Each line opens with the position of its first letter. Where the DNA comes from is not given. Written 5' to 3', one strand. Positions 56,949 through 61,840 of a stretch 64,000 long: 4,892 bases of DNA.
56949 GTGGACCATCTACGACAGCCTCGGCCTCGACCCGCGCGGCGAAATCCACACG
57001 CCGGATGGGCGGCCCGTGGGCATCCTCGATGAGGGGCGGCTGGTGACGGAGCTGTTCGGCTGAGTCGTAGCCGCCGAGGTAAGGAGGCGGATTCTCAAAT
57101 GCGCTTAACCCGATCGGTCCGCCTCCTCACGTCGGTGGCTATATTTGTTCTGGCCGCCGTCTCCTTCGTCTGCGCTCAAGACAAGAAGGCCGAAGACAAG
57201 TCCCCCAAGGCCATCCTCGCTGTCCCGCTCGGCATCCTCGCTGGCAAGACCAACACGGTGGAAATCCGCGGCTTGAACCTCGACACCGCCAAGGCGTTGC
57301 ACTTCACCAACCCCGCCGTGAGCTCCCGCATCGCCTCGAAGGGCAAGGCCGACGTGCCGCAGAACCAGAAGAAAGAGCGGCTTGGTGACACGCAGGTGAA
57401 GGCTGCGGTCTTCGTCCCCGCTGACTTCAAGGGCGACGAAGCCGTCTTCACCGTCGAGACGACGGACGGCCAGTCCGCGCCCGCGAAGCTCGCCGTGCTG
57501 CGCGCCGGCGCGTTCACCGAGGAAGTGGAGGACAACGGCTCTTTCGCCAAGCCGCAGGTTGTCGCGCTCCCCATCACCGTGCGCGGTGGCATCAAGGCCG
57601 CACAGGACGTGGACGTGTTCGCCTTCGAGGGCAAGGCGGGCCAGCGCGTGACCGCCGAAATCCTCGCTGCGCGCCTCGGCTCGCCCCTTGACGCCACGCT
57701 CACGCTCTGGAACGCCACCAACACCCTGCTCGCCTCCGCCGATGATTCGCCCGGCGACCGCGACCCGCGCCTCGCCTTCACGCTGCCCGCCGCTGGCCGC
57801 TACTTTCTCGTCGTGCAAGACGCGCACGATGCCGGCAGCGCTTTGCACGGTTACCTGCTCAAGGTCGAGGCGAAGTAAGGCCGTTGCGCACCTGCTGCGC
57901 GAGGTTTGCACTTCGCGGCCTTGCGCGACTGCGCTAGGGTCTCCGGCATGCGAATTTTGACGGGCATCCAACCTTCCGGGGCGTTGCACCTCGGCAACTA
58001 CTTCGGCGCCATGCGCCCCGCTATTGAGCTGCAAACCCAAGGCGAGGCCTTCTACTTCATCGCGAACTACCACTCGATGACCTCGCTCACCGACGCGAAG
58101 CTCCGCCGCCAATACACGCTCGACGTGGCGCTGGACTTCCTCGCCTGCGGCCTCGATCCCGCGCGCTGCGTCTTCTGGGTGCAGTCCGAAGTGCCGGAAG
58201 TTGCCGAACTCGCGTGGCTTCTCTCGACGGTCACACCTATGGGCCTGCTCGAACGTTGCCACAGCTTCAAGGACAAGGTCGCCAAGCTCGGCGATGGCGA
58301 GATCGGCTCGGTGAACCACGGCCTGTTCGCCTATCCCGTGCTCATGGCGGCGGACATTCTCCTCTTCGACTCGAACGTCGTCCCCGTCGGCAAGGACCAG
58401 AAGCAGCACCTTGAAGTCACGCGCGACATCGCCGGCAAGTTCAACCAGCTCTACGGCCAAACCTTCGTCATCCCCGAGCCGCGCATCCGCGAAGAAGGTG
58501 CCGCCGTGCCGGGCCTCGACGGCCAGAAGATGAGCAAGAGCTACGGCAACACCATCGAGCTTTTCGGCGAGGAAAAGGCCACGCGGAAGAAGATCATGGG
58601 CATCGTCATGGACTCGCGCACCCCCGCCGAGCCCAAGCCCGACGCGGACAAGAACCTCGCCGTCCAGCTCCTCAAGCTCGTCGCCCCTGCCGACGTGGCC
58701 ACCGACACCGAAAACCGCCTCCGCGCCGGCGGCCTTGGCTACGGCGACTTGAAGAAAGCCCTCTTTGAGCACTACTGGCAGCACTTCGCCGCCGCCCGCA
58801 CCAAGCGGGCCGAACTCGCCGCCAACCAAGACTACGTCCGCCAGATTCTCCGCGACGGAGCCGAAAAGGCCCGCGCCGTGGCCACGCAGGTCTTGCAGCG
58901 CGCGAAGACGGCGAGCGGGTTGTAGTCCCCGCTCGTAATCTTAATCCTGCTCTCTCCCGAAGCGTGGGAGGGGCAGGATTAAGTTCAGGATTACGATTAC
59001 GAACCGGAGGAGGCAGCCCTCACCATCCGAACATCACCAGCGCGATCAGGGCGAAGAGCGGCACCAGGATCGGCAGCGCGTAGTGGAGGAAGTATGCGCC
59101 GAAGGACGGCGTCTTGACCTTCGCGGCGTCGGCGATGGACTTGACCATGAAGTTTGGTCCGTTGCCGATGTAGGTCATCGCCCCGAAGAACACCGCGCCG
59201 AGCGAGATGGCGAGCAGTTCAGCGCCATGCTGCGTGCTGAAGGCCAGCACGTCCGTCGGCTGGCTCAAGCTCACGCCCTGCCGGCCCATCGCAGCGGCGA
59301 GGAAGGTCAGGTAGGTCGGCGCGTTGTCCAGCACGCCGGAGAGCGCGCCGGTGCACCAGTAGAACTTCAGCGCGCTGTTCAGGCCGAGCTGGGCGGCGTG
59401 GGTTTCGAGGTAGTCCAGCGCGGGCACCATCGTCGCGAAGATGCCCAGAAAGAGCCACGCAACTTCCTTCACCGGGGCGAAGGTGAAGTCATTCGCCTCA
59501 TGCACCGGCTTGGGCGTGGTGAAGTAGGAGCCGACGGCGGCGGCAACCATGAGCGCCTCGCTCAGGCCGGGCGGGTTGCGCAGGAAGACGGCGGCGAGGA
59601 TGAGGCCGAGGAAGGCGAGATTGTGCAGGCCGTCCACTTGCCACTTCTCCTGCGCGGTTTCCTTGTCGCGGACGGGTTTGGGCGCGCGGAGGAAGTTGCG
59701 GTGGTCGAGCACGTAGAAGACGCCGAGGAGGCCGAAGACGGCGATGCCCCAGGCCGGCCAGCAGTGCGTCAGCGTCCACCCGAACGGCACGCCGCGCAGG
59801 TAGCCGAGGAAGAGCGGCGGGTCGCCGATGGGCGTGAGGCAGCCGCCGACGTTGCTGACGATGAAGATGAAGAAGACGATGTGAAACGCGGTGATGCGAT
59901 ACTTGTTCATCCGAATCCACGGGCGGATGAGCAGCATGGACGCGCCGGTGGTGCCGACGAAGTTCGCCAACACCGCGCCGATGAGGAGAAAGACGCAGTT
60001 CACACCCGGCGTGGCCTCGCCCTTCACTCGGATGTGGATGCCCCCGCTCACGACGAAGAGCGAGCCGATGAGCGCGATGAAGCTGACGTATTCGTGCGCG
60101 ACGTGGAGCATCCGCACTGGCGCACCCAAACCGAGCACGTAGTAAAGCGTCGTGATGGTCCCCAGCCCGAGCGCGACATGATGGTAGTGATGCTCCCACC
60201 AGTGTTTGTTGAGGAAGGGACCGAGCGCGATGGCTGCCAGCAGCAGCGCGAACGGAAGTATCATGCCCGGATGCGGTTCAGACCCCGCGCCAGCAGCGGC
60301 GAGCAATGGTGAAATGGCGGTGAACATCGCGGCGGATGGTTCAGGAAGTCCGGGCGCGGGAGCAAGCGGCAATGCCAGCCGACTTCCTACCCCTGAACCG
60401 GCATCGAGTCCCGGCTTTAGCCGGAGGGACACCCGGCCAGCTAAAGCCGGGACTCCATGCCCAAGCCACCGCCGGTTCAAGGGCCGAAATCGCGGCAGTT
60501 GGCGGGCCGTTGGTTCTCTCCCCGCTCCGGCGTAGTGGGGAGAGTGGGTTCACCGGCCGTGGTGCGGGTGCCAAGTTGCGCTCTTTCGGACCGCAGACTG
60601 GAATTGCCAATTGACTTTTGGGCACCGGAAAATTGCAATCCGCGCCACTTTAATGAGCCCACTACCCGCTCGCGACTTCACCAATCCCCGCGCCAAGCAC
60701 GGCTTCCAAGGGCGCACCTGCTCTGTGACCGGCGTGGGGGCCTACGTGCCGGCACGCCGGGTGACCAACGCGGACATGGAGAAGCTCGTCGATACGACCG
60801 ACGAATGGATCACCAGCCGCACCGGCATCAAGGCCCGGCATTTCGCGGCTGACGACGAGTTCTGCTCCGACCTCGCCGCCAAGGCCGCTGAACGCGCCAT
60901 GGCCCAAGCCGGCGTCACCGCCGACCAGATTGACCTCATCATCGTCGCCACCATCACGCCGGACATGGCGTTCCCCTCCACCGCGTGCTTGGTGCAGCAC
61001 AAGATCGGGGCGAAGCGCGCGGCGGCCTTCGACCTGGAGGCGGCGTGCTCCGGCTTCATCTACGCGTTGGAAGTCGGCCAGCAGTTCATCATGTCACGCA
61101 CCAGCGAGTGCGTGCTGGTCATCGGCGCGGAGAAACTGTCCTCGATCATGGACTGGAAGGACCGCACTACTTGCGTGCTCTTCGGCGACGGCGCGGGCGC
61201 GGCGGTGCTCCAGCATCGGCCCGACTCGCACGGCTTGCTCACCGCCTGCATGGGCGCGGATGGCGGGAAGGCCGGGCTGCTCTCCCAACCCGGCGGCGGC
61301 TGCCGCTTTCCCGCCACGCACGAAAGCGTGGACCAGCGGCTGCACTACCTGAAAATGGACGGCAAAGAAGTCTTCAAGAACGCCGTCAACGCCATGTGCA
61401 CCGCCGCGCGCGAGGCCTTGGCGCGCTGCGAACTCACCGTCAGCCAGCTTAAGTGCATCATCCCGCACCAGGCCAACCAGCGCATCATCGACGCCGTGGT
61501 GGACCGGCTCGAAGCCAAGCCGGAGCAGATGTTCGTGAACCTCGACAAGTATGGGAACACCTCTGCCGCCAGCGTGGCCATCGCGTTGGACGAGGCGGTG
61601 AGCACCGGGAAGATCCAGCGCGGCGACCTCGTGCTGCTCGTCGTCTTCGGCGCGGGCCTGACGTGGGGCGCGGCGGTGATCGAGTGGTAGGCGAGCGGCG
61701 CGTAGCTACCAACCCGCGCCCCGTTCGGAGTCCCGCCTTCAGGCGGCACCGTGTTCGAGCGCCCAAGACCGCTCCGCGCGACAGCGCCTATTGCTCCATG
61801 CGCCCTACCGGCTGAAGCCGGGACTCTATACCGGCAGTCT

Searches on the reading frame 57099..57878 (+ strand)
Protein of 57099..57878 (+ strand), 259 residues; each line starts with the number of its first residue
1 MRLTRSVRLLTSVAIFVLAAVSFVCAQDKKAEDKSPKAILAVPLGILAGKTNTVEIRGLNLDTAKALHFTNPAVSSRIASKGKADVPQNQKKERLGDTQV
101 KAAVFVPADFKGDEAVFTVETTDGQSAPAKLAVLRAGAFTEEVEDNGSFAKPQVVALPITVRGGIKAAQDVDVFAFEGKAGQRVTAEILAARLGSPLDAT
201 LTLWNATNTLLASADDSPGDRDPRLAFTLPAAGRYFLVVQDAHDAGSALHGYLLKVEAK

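Call 80: search_protein_families(library=pfam, proteins=[window:57099-57878:+], max_evalue=0.001)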
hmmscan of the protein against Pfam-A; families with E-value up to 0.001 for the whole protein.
window:57099-57878:+ (259 aa): 1 family
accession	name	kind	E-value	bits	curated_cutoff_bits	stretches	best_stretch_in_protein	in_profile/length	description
PF04151.21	PPC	-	4.5e-10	40.7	25.9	1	170-240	1-69/70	Bacterial pre-peptidase C-terminal domain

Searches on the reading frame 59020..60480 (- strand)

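Call 80: search_protein_families(library=pfam, proteins=[window:59020-60480:-], max_evalue=0.001)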
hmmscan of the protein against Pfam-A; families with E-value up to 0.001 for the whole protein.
window:59020-60480:- (486 aa): 2 families
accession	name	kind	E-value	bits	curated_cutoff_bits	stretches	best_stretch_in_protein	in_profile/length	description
PF16980.11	CitMHS_2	-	3.5e-142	474.7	25.7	1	73-484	8-448/448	Putative citrate transport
PF03600.22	CitMHS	-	4.2e-13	49.6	31.9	1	162-402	81-319/336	Citrate transporter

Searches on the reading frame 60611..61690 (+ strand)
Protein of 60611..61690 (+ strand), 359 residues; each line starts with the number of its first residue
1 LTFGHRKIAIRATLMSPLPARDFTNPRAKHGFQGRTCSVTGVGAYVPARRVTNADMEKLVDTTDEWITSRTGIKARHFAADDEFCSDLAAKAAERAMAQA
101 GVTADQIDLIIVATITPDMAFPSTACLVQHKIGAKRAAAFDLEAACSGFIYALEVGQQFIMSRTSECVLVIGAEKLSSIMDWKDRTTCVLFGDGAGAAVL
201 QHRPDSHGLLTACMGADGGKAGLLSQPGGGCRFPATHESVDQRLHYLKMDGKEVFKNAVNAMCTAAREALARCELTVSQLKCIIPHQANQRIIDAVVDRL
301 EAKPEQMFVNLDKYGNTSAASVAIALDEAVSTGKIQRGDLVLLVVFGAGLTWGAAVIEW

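Call 80: search_protein_families(library=pfam, proteins=[window:60611-61690:+], max_evalue=0.001)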
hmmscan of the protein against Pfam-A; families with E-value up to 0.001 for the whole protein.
window:60611-61690:+ (359 aa): 3 families
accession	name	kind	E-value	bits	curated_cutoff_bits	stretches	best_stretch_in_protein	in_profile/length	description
PF08541.16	ACP_syn_III_C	-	3.5e-37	126.9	26.6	1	270-359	1-90/90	3-Oxoacyl-[acyl-carrier-protein (ACP)] synthase III C terminal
PF08545.16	ACP_syn_III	-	7.5e-30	103.1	24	1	140-218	1-80/80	3-Oxoacyl-[acyl-carrier-protein (ACP)] synthase III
PF00108.29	Thiolase_N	-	4.9e-10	39.7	26.4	1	69-179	7-118/260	Thiolase, N-terminal domain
